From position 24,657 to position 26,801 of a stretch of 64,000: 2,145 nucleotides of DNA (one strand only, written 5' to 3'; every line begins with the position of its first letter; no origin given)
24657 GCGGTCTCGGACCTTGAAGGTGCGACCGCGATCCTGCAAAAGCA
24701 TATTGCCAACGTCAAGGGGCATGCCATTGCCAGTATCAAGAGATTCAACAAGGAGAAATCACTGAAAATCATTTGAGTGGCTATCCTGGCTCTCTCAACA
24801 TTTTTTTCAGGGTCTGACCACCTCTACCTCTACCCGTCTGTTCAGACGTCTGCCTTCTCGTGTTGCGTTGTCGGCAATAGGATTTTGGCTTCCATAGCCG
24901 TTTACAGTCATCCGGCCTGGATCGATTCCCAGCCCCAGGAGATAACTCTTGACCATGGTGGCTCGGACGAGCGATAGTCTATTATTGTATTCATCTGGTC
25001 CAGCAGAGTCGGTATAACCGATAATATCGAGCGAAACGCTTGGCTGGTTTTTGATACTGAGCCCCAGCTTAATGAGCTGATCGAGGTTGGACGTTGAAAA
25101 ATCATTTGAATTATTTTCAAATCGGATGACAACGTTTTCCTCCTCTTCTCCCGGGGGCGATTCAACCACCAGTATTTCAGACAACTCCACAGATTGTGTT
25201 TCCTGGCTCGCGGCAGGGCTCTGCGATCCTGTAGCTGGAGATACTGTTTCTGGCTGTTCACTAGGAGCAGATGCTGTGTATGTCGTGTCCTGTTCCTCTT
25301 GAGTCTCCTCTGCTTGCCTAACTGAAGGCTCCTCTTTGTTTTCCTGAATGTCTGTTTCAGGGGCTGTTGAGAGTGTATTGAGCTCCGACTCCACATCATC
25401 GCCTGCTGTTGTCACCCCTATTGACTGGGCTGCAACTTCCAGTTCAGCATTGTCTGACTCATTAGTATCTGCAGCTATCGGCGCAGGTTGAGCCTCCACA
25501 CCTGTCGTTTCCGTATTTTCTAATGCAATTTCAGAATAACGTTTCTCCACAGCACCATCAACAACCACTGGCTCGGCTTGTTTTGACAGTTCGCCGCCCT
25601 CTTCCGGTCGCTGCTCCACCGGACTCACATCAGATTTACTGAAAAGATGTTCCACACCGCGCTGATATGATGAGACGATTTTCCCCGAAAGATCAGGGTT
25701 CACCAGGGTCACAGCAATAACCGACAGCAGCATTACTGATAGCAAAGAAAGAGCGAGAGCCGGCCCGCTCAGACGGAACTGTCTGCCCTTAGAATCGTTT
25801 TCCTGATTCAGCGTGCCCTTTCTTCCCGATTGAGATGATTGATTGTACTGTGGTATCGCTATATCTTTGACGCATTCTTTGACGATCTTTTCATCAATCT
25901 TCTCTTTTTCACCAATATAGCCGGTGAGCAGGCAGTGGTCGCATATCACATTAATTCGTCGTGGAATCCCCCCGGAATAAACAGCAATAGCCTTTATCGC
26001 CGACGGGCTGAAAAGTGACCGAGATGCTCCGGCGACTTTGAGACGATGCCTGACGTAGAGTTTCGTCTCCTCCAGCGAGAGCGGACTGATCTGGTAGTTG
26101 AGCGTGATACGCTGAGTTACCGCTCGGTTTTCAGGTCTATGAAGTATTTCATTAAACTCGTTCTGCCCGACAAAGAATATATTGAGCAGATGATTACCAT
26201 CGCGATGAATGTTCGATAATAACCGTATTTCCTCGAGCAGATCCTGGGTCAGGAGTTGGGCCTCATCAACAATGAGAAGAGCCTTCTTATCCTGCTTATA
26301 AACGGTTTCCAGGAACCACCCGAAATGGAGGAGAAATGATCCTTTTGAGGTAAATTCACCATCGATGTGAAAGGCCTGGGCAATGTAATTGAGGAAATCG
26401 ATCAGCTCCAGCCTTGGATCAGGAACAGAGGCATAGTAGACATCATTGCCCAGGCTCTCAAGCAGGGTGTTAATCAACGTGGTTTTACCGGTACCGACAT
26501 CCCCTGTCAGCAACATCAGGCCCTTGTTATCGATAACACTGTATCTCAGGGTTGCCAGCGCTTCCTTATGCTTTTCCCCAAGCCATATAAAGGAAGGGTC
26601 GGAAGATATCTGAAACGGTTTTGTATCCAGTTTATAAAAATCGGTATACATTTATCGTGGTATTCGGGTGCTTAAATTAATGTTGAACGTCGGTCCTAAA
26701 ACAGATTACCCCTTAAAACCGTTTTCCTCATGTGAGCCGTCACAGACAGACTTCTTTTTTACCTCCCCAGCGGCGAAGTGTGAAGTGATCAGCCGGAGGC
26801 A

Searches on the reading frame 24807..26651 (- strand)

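Call 89: search_protein_families(library=pfam, proteins=[window:24807-26651:-], max_evalue=0.00001)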
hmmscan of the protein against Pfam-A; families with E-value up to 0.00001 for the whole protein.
window:24807-26651:- (614 aa): 3 families
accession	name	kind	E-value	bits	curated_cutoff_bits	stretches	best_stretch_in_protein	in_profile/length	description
PF13401.12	AAA_22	-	4e-25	89.1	27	1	42-170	4-130/130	AAA domain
PF00691.25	OmpA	-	9.1e-16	58.5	27.2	1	511-605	2-98/98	OmpA family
PF13191.12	AAA_16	-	1.1e-06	29.7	32.6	0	32-155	12-164/167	AAA ATPase domain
